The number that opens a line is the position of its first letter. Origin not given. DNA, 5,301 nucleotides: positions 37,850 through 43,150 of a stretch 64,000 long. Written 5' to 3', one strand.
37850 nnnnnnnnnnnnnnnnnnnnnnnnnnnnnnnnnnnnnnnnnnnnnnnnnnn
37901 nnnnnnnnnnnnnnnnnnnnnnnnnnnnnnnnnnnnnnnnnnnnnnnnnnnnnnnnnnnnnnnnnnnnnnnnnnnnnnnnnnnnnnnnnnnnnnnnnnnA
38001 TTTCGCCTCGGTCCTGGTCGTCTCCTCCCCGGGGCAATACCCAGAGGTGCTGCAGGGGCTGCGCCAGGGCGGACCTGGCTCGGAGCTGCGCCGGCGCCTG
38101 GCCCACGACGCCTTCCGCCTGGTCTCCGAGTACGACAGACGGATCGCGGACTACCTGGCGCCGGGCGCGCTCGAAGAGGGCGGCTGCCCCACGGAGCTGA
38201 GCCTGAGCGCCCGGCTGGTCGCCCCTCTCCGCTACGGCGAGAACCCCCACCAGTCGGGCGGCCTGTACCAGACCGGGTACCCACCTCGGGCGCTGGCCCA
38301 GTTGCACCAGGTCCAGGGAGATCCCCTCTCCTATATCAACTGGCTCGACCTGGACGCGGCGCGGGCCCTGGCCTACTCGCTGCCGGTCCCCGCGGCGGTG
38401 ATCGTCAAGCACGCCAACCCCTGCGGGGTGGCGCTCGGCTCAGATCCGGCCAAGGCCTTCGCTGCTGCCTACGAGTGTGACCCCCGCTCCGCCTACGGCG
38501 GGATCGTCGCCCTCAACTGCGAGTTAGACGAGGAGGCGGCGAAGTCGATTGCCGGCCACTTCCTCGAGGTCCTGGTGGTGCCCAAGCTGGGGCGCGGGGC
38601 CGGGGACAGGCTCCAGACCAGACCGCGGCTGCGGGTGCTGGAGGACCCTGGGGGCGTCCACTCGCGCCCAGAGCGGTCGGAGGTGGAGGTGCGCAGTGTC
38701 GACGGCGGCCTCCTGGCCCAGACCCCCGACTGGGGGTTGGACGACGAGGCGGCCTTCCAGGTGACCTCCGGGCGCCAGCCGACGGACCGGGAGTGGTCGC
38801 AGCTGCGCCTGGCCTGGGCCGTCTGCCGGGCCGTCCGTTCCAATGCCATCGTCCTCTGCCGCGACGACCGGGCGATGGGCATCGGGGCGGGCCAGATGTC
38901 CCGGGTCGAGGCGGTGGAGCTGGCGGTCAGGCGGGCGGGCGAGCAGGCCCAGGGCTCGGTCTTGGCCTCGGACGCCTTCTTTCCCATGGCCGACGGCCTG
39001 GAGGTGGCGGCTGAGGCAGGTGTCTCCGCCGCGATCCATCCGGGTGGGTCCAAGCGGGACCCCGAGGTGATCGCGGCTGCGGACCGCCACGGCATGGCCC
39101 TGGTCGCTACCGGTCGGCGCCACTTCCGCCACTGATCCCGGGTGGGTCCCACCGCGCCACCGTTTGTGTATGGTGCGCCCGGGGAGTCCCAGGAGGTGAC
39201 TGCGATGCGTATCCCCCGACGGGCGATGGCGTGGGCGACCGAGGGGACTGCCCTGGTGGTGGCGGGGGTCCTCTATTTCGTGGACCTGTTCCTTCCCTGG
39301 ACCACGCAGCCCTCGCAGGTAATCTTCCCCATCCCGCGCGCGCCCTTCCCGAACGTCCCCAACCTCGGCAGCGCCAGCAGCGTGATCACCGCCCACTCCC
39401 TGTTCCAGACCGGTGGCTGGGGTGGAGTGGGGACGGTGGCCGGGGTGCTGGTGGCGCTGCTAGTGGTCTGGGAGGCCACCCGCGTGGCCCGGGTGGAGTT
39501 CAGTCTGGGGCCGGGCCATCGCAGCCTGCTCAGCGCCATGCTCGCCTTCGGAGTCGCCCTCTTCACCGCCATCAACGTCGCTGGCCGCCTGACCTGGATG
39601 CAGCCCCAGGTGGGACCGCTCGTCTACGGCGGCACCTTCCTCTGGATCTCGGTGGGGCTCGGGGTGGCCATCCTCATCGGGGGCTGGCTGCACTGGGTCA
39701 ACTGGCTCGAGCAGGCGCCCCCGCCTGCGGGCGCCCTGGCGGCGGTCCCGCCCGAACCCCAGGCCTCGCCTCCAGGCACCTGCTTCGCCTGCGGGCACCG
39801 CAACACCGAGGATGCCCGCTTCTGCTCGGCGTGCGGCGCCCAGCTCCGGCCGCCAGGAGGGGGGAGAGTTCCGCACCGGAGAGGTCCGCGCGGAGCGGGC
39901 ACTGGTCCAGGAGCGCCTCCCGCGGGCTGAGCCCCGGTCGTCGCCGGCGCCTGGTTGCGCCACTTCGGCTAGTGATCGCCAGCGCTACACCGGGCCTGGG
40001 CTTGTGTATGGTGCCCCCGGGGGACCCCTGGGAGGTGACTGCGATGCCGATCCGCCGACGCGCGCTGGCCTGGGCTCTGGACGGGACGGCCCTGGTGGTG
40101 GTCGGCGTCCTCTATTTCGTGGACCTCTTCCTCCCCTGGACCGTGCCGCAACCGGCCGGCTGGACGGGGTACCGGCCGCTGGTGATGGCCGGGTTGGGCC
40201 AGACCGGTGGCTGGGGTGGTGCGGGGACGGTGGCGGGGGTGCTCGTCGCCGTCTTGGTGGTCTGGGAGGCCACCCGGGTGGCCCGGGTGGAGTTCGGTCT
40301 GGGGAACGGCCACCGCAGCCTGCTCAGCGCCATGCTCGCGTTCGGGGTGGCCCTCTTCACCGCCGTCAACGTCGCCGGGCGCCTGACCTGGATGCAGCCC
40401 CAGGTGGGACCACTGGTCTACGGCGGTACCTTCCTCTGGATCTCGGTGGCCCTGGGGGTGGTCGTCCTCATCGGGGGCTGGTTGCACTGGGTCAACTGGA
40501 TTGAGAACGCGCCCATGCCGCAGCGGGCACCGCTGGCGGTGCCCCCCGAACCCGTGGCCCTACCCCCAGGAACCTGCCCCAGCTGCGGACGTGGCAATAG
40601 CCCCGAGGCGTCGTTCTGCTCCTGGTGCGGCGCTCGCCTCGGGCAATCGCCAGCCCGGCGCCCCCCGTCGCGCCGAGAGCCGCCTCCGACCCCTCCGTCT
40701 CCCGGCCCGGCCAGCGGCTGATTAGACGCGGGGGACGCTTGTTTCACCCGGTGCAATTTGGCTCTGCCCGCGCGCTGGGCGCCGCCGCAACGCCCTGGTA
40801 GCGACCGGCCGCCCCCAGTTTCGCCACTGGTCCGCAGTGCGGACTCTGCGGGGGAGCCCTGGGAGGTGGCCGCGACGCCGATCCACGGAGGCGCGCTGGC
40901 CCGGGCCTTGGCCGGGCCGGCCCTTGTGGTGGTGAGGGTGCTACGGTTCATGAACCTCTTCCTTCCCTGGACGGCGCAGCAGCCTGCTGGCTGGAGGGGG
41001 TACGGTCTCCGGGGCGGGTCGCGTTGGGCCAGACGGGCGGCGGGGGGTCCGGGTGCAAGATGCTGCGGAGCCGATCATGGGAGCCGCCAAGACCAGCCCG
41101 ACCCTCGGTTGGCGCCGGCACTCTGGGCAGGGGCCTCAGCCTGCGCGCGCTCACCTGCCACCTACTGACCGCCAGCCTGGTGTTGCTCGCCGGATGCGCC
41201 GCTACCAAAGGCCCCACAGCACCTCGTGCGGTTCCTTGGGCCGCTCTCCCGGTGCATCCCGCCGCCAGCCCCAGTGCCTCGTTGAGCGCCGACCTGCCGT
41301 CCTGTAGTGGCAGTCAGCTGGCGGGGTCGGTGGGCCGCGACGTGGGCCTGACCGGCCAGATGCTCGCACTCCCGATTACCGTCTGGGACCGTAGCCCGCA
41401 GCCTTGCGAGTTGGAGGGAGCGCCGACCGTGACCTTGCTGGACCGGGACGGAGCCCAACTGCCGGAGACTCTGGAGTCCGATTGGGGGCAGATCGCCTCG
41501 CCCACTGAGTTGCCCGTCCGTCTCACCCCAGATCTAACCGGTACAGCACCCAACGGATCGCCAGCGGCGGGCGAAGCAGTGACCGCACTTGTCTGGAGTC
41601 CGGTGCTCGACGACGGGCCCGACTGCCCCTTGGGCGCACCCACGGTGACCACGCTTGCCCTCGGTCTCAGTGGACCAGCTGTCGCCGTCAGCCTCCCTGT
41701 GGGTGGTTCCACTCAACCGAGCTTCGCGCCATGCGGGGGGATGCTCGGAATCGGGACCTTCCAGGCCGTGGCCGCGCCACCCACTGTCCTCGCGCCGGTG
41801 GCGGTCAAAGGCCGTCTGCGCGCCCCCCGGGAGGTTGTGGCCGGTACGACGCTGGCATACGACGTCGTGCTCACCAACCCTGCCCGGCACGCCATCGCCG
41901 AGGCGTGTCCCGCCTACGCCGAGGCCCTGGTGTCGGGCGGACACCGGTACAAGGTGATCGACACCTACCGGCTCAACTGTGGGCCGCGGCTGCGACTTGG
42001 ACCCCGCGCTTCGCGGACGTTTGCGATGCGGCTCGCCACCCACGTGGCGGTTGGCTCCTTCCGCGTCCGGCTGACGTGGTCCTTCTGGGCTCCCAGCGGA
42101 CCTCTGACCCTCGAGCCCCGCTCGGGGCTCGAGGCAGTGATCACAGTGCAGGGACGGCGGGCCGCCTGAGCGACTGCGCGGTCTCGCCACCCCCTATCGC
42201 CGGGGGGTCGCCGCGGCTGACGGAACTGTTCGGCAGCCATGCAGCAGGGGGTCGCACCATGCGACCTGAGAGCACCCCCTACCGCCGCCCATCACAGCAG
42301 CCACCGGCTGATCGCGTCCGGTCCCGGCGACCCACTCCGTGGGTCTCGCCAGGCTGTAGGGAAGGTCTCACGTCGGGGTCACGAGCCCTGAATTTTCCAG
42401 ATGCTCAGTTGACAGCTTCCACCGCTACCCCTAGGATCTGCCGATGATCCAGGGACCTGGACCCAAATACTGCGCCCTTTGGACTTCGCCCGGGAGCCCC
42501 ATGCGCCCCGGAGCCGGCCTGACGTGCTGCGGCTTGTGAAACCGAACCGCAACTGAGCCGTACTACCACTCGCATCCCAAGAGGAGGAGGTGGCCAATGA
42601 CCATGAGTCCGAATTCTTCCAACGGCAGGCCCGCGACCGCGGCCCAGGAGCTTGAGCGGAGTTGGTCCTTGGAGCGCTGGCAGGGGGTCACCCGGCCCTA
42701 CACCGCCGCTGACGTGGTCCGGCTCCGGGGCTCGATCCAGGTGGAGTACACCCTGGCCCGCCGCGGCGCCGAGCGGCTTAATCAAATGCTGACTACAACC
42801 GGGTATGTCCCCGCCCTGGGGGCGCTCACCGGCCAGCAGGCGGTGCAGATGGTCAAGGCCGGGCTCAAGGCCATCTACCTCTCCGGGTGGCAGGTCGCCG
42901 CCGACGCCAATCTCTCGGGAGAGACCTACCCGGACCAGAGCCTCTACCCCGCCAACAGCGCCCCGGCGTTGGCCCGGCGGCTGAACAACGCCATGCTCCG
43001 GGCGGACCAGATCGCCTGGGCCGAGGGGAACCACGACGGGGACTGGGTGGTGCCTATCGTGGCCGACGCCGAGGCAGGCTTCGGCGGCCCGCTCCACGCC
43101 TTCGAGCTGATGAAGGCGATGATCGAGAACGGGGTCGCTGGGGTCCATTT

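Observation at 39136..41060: Tandem triplication of a roughly 835-bp cassette carrying a conserved upstream element and a 4-TM plus zinc-ribbon membrane protein; the third copy has decayed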

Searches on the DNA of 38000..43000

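Call 8: search_rna_families(source=window, start=38000, end=43000, threshold=evalue, max_evalue=1)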
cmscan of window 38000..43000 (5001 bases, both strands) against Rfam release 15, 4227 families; matches with E-value up to 1: 1.
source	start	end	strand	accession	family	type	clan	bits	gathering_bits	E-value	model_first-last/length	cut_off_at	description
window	41501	41583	+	RF04005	mir-4599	Gene; miRNA;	-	21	100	0.25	1-82/82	no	mir-4599 microRNA precursor family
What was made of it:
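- Rfam finds nothing in 38000-43000, even at E up to 1 (call 8).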

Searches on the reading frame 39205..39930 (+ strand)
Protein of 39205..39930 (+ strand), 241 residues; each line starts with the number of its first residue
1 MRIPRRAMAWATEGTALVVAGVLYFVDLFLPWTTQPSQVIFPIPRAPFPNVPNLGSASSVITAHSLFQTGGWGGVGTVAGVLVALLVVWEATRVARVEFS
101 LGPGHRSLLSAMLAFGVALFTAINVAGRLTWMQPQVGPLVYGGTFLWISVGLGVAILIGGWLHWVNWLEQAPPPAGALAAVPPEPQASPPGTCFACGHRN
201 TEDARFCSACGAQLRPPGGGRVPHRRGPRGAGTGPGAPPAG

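Call 6: search_protein_families(library=pfam, proteins=[window:39205-39930:+], max_evalue=1)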
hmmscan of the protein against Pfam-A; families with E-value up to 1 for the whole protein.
window:39205-39930:+ (241 aa): 7 families
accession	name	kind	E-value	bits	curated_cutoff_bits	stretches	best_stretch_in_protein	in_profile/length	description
PF13240.11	Zn_Ribbon_1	-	3e-06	27.3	25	1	193-214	2-23/23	zinc-ribbon domain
PF12773.13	DZR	-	1.3e-05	25.7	27.3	1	193-215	1-23/45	Double zinc ribbon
PF13248.11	Zn_ribbon_3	-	0.00015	21.6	27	1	193-213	5-25/26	zinc-ribbon domain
PF18912.6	DZR_2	-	0.0012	19.1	27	1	190-217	7-34/56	Double zinc ribbon domain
PF24463.1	DUF7577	-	0.03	14.4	28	1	192-215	4-27/27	Domain of unknown function (DUF7577)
PF14803.11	Zn_ribbon_Nudix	-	0.34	11.3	25.6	1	205-215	1-11/34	Nudix N-terminal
PF23455.1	DUF7129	-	0.68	10.2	30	0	193-215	14-38/45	Domain of unknown function (DUF7129)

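Call 26: search_protein_families(library=ncbifam, proteins=[window:39205-39930:+], max_evalue=5)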
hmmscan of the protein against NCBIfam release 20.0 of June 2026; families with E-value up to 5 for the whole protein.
window:39205-39930:+ (241 aa): 4 families
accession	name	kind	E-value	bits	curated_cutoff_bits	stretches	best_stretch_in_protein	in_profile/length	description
NF045510.1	4Cys_prefix_kin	domain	0.0054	16.9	24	1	196-214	7-26/26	4-Cys prefix domain-containing protein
NF033497.1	rubre_like_arch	subfamily_domain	0.0059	16.3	32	1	193-215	3-27/34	rubrerythrin-like domain-containing protein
NF041559.1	BTH_I2691_fam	subfamily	0.055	12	150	1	58-170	727-823/858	T6SS effector BTH_I2691 family protein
NF003161.0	PRK04136.1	equivalog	0.22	11.1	54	1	193-216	17-41/49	50S ribosomal protein L40e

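Call 66: search_protein_families(library=padloc, proteins=[window:39205-39930:+], max_evalue=0.01)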
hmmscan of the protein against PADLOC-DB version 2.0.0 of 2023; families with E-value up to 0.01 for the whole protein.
window:39205-39930:+ (241 aa): 0 families
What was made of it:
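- On Anti-phage defence system (PADLOC): 0 hits for X1, X2 and the DUF4232 protein (call 66).
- Tried and rejected: Defence-system role: no PADLOC hits (call 66).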

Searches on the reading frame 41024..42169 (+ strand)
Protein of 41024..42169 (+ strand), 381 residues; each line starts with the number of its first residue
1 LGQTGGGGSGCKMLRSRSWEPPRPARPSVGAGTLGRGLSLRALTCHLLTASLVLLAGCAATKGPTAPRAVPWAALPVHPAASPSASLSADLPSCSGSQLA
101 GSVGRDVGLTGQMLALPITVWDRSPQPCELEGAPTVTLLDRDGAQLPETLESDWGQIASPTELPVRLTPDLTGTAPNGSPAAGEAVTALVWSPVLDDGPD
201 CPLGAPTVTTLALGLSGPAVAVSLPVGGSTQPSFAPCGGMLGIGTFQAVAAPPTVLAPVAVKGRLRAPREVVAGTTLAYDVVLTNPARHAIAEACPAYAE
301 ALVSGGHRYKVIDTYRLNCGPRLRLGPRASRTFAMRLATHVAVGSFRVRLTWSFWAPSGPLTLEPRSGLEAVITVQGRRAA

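Call 6: search_protein_families(library=pfam, proteins=[window:41024-42169:+], max_evalue=1)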
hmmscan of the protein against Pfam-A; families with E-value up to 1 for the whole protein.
window:41024-42169:+ (381 aa): 1 family
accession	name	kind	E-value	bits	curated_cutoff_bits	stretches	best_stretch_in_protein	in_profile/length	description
PF14016.12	DUF4232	-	1.9e-08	35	27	1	94-214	1-98/129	Domain of unknown function (DUF4232)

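Call 26: search_protein_families(library=ncbifam, proteins=[window:41060-42169:+], max_evalue=5)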
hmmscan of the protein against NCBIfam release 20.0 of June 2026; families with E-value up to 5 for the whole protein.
window:41060-42169:+ (369 aa): 0 families

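Call 66: search_protein_families(library=padloc, proteins=[window:41060-42169:+], max_evalue=0.01)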
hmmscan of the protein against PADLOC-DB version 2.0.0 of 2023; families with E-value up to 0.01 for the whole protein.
window:41060-42169:+ (369 aa): 0 families
